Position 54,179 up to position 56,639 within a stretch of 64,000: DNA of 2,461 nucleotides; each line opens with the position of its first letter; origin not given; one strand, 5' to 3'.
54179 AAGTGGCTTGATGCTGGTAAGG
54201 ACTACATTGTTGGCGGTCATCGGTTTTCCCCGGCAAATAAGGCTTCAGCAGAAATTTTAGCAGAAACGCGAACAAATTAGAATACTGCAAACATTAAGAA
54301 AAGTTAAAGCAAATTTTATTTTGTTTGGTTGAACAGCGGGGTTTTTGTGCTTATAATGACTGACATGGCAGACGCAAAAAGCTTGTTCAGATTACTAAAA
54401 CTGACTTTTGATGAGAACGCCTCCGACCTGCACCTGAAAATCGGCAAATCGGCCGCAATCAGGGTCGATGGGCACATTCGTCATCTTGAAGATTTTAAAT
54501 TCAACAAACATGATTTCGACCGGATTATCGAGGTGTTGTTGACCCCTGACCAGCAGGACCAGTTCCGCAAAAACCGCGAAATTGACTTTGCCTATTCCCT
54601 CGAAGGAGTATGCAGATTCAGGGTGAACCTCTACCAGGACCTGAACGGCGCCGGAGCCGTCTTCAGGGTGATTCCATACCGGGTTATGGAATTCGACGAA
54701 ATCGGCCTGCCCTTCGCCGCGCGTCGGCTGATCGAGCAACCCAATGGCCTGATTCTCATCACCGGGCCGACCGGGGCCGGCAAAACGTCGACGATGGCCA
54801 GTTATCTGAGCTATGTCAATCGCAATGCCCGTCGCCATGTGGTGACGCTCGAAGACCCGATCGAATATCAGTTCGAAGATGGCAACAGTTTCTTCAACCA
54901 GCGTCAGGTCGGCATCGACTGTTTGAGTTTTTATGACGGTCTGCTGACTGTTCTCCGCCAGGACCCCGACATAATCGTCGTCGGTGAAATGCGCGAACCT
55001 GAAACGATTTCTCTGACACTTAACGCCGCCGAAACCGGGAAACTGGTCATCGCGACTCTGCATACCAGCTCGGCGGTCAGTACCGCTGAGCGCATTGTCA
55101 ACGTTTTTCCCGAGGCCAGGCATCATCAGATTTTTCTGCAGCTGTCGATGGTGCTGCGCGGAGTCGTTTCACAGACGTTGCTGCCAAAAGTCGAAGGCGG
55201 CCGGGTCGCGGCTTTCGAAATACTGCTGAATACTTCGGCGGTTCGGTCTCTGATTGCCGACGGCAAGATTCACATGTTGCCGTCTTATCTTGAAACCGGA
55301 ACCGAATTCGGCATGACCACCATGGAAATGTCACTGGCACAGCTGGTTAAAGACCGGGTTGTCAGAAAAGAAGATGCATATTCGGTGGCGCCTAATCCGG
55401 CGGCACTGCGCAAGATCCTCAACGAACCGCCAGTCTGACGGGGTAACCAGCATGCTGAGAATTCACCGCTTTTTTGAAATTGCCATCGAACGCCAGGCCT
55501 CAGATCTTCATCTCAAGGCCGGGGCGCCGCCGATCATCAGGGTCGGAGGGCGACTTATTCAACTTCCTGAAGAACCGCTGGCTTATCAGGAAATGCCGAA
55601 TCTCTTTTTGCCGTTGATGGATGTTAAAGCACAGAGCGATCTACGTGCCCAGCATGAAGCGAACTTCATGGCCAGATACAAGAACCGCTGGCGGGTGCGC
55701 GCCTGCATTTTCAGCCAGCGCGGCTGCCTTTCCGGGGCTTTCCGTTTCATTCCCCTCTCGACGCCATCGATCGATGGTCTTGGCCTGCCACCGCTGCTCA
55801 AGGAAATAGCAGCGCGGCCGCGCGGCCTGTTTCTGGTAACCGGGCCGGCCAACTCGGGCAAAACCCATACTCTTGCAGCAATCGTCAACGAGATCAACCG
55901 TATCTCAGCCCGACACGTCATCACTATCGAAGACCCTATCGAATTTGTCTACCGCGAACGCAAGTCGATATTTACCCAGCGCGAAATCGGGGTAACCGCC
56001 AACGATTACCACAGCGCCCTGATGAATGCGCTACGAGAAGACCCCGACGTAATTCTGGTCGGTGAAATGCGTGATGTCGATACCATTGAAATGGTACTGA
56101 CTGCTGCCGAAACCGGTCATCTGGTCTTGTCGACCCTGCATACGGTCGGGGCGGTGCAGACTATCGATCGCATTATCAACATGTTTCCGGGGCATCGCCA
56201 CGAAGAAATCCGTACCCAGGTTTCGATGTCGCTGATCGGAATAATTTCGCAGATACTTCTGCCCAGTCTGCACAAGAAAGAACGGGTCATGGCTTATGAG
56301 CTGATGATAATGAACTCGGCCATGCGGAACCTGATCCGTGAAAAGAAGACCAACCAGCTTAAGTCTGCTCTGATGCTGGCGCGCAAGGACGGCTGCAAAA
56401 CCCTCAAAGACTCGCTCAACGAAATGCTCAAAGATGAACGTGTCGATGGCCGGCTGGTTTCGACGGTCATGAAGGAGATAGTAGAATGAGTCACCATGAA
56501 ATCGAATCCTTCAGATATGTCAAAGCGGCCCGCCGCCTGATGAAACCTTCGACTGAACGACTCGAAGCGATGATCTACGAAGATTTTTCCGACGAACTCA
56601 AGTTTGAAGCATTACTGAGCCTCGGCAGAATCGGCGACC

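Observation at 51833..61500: Undescribed-looking module: duplicated [HEAT-TPR + two PilT-family ATPases] unit with the second ATPase pair catalytically degenerate, followed by GspG-like pseudopilins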

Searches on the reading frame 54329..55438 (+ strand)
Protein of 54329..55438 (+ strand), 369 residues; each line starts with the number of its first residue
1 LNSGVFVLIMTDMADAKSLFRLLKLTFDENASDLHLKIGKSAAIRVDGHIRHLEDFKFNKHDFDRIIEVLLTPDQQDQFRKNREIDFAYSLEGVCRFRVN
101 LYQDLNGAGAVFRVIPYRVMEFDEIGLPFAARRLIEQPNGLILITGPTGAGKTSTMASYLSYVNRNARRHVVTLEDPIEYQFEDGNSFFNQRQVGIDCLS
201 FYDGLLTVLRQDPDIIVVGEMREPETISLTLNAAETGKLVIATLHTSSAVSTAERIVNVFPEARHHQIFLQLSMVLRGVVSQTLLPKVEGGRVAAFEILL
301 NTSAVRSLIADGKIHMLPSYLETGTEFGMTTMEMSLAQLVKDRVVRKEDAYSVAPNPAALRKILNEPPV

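Call 3: search_protein_families(library=pfam, proteins=[window:54329-55438:+], max_evalue=0.01)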
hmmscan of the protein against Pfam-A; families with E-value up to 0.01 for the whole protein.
window:54329-55438:+ (369 aa): 7 families
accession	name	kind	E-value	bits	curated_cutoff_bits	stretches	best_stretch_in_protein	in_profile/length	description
PF00437.27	T2SSE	-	3.9e-43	148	24.9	1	26-288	19-281/370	Type II/IV secretion system protein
PF13191.12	AAA_16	-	0.00054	20.9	32.6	1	136-170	22-52/167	AAA ATPase domain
PF13401.12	AAA_22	-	0.00062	20.5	27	1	138-174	4-39/130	AAA domain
PF04851.21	ResIII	-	0.0036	17.7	22.5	1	137-175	21-60/164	Type III restriction enzyme, res subunit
PF13604.12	AAA_30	-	0.0036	17.5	27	1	130-166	9-45/191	AAA domain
PF13476.12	AAA_23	-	0.0041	18.2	27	1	138-155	18-35/201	AAA domain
PF20720.3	nSTAND3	-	0.0076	16.4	27.2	0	138-177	16-54/155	Novel STAND NTPase 3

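Call 4: search_protein_families(library=ncbifam, proteins=[window:54329-55438:+], max_evalue=0.01)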
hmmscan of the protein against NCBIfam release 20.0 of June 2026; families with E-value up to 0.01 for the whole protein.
window:54329-55438:+ (369 aa): 22 families
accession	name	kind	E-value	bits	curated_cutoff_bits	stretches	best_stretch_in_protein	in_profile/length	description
TIGR01420.1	pilT_fam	subfamily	2.4e-121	405.2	319.1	1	19-357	2-341/343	PilT/PilU family type 4a pilus ATPase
TIGR02525.1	plasmid_TraJ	equivalog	1.6e-39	135.9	368.3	1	16-321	9-334/372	plasmid transfer ATPase TraJ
NF007755.0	PRK10436.1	equivalog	8.3e-39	133.5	617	1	15-338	85-414/465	type II secretion system protein GspE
TIGR02533.1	type_II_gspE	equivalog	4.5e-38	131.1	630.25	1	131-284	235-378/486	type II secretion system ATPase GspE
NF053534.1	T4PilAsmATPsTfpB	equivalog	6.5e-36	123.9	850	1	132-285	329-472/584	type IV pilus assembly ATPase TfpB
TIGR02538.1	type_IV_pilB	equivalog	1.3e-35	123.1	675.65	1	95-259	266-432/564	type IV-A pilus assembly ATPase PilB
TIGR02524.1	dot_icm_DotB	equivalog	5.7e-35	121.2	463.3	1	19-313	6-313/358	Dot/Icm type IV secretion system ATPase DotB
NF041000.1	ATPase_ComGA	equivalog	6.8e-34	117.1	300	1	86-286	70-266/267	competence type IV pilus ATPase ComGA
NF058587.1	archaellum_moto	equivalog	2e-13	50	550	1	142-256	278-393/527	archaellum flagellar ATPase motor FlaI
TIGR02782.1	TrbB_P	equivalog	6e-12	45.5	304.55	1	142-264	139-260/303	P-type conjugative transfer ATPase TrbB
TIGR02788.1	VirB11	equivalog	1.6e-11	43.8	249.95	1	142-262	147-268/308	P-type DNA transfer ATPase VirB11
TIGR03819.1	heli_sec_ATPase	hypoth_equivalog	1.9e-10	40.5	373.15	1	142-256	181-297/340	TadA family conjugal transfer-associated ATPase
NF010469.0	PRK13894.1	subfamily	8.6e-10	38.4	508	1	142-258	152-266/320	conjugal transfer ATPase TrbB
NF010407.0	PRK13833.1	subfamily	3e-09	36.8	499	1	142-266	147-269/323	conjugal transfer protein TrbB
NF053672.1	bindosome_BasE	exception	5.9e-09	35.2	1000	1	142-262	273-394/512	bindosome assembly system ATPase subunit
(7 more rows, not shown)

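Call 6: search_solved_structures(query=window:54329-55438:+, show_alignments=1, max_evalue=1e-20)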
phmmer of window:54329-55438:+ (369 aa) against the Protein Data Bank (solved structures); distinct sequences matched with E-value up to 1e-20: 23.
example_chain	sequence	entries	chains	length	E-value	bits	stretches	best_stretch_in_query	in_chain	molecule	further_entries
2ewv_A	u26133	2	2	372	1.2e-90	307.5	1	19-364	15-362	twitching motility protein PilT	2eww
2gsz_A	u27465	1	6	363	1.7e-90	306.9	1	19-364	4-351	twitching motility protein PilT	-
6ojx_A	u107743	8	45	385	7.8e-90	304.8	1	19-365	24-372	Twitching motility pilus retraction ATPase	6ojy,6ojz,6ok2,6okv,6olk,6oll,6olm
5zfq_A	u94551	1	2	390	3.5e-89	302.6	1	16-364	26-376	Twitching motility pilus retraction protein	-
3jvu_A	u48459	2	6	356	1.2e-86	294.2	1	21-357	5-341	Twitching mobility protein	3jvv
5fl3_A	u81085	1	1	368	8.4e-81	275.1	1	17-365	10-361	PILI RETRACTION PROTEIN PILT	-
2eyu_A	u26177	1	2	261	6.9e-70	239.2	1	116-364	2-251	twitching motility protein PilT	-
9n32_A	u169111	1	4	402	3.5e-65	223.7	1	20-362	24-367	PilU protein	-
10my_A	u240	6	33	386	6.8e-63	216.2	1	28-364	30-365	PilT/PilU family type 4a pilus ATPase | Twitching motility protein PilT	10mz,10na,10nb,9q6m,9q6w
6geb_A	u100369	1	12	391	1.4e-30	109.9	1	21-315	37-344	DotB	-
1p9r_A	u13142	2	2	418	2.3e-29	105.9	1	21-261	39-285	General secretion pathway protein E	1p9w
4kss_A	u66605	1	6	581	5e-29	104.8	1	21-261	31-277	Type II secretion system protein E, hemolysin-coregulated protein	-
4ksr_A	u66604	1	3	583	5e-29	104.8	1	21-261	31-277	Type II secretion system protein E, Hemolysin-coregulated protein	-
3jc8_Ba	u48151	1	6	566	4e-28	101.8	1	94-280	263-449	Type IV-A pilus assembly ATPase PilB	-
4pht_A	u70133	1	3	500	5.8e-28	101.3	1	22-259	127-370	General secretory pathway protein E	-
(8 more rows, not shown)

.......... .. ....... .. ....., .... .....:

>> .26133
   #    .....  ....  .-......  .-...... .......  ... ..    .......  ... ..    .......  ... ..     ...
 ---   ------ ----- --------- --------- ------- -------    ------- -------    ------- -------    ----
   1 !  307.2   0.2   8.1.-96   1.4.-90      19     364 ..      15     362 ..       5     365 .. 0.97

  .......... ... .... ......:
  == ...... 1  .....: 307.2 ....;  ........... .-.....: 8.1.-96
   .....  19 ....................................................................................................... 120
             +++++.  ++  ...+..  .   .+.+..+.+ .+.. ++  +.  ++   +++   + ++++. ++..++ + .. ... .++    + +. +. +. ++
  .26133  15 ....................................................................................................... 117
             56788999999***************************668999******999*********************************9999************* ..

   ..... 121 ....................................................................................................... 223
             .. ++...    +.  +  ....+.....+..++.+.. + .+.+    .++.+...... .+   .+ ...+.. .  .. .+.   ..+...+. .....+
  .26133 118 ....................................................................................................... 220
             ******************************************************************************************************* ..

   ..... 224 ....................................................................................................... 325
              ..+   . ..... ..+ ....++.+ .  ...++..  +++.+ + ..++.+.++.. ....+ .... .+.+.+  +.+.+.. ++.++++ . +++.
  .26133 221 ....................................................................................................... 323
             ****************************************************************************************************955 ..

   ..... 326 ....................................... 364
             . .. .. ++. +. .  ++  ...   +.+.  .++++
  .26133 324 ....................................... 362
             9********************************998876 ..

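Call 94: search_protein_families(library=padloc, proteins=[window:54365-55438:+], max_evalue=0.001)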
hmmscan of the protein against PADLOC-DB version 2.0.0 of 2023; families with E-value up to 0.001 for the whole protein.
window:54365-55438:+ (357 aa): 1 family
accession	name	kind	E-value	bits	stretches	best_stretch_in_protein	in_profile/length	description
PDLC04140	mad8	-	3.5e-06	24.8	1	126-193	26-70/314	mads_8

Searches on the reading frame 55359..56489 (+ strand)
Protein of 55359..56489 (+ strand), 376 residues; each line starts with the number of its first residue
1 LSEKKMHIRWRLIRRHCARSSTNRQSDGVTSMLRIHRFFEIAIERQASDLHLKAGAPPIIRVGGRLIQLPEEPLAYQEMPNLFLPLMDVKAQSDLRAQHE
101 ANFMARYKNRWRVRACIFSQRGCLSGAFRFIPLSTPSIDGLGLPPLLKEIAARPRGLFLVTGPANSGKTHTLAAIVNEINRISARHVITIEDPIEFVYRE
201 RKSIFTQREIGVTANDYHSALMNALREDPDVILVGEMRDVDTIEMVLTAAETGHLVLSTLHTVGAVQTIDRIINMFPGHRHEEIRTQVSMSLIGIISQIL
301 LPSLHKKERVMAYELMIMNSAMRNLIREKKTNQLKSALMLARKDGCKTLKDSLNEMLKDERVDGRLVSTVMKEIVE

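Call 3: search_protein_families(library=pfam, proteins=[window:55359-56489:+], max_evalue=0.01)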
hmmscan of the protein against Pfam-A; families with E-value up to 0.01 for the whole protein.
window:55359-56489:+ (376 aa): 4 families
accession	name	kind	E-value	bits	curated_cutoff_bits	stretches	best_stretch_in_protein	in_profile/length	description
PF00437.27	T2SSE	-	5.1e-42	144.3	24.9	1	138-348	121-304/370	Type II/IV secretion system protein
PF13604.12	AAA_30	-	0.0011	19.2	27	1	147-245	10-105/191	AAA domain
PF00004.35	AAA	-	0.0046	17.8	21.2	0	159-239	2-68/131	ATPase family associated with various cellular activities (AAA)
PF13245.12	AAA_19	-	0.0067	17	25.1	0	152-241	8-103/134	AAA domain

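Call 4: search_protein_families(library=ncbifam, proteins=[window:55359-56489:+], max_evalue=0.01)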
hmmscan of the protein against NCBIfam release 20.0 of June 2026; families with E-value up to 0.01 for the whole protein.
window:55359-56489:+ (376 aa): 17 families
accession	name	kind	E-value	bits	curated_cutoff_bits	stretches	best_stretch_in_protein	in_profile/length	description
TIGR01420.1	pilT_fam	subfamily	6.3e-115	384.1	319.1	1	36-363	3-330/343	PilT/PilU family type 4a pilus ATPase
TIGR02524.1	dot_icm_DotB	equivalog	7.1e-42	143.9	463.3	1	35-346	6-330/358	Dot/Icm type IV secretion system ATPase DotB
TIGR02525.1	plasmid_TraJ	equivalog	1.2e-39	136.3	368.3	1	34-371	11-367/372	plasmid transfer ATPase TraJ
TIGR02538.1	type_IV_pilB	equivalog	1.8e-38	132.5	675.65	1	147-275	308-432/564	type IV-A pilus assembly ATPase PilB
NF041000.1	ATPase_ComGA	equivalog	1.4e-35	122.6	300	1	147-302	120-266/267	competence type IV pilus ATPase ComGA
NF007755.0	PRK10436.1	equivalog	3.2e-35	121.7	617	1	20-315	74-369/465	type II secretion system protein GspE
TIGR02533.1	type_II_gspE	equivalog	4.1e-35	121.4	630.25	1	147-275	235-359/486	type II secretion system ATPase GspE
NF053534.1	T4PilAsmATPsTfpB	equivalog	1e-30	106.7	850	1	148-302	329-473/584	type IV pilus assembly ATPase TfpB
NF058587.1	archaellum_moto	equivalog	5.2e-14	51.9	550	1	159-272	279-393/527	archaellum flagellar ATPase motor FlaI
TIGR02782.1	TrbB_P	equivalog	6.2e-12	45.4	304.55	1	157-295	138-274/303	P-type conjugative transfer ATPase TrbB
TIGR02788.1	VirB11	equivalog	1.7e-11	43.7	249.95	1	157-277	146-267/308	P-type DNA transfer ATPase VirB11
NF010425.0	PRK13851.1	equivalog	8.9e-10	38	461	1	154-275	161-283/344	type IV secretion system protein VirB11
NF010469.0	PRK13894.1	subfamily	1e-09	38.2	508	1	157-277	151-269/320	conjugal transfer ATPase TrbB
NF053672.1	bindosome_BasE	exception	1.5e-09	37.2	1000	1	158-299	273-413/512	bindosome assembly system ATPase subunit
TIGR03819.1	heli_sec_ATPase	hypoth_equivalog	6.3e-09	35.5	373.15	1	146-272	170-297/340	TadA family conjugal transfer-associated ATPase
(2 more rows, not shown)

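Call 24: search_solved_structures(query=window:55452-56489:+, max_evalue=1e-15)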
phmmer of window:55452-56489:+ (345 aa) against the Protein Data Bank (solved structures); distinct sequences matched with E-value up to 1e-15: 24.
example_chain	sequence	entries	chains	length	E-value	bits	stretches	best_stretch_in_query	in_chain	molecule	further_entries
5zfq_A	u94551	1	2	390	1.3e-84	287.1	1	2-332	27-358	Twitching motility pilus retraction protein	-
6ojx_A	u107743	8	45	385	4.5e-83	282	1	2-328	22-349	Twitching motility pilus retraction ATPase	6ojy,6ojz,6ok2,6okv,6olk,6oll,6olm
2gsz_A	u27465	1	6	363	8.7e-81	274.5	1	2-328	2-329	twitching motility protein PilT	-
2ewv_A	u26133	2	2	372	9.4e-81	274.4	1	2-328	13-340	twitching motility protein PilT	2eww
5fl3_A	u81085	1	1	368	7.6e-79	268.1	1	9-326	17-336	PILI RETRACTION PROTEIN PILT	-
3jvu_A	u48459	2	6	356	4.2e-74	252.6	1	11-322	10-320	Twitching mobility protein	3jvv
2eyu_A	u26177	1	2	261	6.3e-63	215.8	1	101-328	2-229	twitching motility protein PilT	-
9n32_A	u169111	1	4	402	7.8e-63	215.5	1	5-325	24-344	PilU protein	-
10my_A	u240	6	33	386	2.8e-61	210.4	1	5-332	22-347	PilT/PilU family type 4a pilus ATPase | Twitching motility protein PilT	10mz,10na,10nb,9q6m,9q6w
6geb_A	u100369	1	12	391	3.3e-39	137.9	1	5-314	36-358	DotB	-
5zfr_A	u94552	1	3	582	1.1e-28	103.4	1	116-244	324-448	Type IV pilus biogenesis ATPase PilB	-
6olj_C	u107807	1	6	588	1.1e-27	100.1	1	115-244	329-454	Type IV pilus biogenesis ATPase PilB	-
5tsg_B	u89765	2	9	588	1.1e-27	100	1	115-244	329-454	Type IV pilus biogenesis ATPase PilB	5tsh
3jc8_Ba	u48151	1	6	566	4.3e-27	98.1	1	111-245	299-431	Type IV-A pilus assembly ATPase PilB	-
5it5_F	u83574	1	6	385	4.1e-26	94.9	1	104-271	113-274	ATP binding motif-containing protein PilF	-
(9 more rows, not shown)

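Call 94: search_protein_families(library=padloc, proteins=[window:55452-56489:+], max_evalue=0.001)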
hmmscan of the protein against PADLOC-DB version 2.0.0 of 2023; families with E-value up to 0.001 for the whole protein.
window:55452-56489:+ (345 aa): 1 family
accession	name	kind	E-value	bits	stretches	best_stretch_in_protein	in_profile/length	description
PDLC04140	mad8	-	0.00011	19.8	1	122-191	25-100/314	mads_8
